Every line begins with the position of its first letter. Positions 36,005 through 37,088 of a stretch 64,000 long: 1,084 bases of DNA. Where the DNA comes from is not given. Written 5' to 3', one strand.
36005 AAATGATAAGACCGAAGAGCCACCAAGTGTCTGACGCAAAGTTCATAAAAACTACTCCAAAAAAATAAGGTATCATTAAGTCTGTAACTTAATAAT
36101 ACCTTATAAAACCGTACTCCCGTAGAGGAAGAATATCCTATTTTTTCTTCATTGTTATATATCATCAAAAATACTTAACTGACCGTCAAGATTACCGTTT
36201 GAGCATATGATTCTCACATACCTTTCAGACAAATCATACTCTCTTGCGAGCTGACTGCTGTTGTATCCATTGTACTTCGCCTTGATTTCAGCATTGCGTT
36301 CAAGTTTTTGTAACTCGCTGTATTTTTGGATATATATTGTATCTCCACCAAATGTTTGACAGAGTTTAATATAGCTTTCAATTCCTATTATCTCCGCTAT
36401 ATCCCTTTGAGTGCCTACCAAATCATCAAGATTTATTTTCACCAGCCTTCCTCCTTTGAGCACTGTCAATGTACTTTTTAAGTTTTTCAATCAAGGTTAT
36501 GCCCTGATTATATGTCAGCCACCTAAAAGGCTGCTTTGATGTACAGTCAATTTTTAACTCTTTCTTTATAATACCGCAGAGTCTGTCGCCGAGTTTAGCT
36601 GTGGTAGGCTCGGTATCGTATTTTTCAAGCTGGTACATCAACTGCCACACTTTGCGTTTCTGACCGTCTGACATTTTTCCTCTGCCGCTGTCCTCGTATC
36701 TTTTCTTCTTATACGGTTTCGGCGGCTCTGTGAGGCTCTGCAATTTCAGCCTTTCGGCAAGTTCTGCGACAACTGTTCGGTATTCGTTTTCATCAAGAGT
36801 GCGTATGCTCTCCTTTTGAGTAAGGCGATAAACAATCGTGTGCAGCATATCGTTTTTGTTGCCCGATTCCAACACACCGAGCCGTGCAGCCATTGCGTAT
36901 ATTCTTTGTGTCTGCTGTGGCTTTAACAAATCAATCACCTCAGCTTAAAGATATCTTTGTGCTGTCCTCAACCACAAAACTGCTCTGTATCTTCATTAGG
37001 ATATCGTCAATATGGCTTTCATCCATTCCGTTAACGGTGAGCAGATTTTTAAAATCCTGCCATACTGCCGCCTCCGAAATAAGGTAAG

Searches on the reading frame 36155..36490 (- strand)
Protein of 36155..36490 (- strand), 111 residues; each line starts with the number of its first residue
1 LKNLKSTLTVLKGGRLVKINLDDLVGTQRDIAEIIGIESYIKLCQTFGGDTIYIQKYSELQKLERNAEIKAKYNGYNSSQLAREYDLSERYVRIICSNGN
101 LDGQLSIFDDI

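Call 3: search_protein_families(library=pfam, proteins=[window:36155-36490:-], max_evalue=1)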
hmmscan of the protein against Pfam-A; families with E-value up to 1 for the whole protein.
window:36155-36490:- (111 aa): 4 families
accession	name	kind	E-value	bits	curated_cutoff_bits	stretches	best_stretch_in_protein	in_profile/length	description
PF08765.17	Mor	-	2.6e-13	50.4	24.9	1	20-95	17-91/107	Mor transcription activator family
PF04545.22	Sigma70_r4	-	0.061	13.3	24.1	1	73-96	18-41/50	Sigma-70, region 4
PF13518.12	HTH_28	-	0.15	12.6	25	0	74-93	11-30/52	Helix-turn-helix domain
PF21320.3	HTH_65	-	0.23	12.1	24.1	1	73-93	22-42/75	Rv2258c-like winged HTH domain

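Call 4: search_protein_families(library=phrogs, proteins=[window:36155-36490:-], max_evalue=0.01)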
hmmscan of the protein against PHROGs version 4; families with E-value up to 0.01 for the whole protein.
window:36155-36490:- (111 aa): 3 families
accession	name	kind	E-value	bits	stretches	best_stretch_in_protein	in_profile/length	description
phrog_836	-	transcription regulation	5.4e-14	53.4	1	13-107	36-131/133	late transcriptional activator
phrog_532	-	transcription regulation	1e-13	52.6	1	18-95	37-113/132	late transcriptional activator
phrog_19532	-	DNA, RNA and nucleotide metabolism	0.0082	16.7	1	9-73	19-83/301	DNA binding protein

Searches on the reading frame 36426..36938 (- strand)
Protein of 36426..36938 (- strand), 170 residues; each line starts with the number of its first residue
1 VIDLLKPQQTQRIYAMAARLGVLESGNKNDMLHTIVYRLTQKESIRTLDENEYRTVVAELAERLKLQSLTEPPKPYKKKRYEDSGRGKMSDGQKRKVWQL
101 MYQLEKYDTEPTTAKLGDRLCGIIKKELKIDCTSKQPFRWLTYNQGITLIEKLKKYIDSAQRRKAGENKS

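Call 3: search_protein_families(library=pfam, proteins=[window:36426-36938:-], max_evalue=1)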
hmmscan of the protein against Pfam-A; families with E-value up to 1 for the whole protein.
window:36426-36938:- (170 aa): 1 family
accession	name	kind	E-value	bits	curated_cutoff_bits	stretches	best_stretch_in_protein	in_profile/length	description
PF06252.17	GemA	-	6.7e-16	59.7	27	1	30-156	4-116/119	Bacteriophage Mu, GemA protein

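Call 4: search_protein_families(library=phrogs, proteins=[window:36426-36938:-], max_evalue=0.01)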
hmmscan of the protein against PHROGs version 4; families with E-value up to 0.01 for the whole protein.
window:36426-36938:- (170 aa): 1 family
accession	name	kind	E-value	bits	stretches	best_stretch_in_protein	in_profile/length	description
phrog_286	-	unknown function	4.7e-18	66.9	1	5-168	8-153/186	-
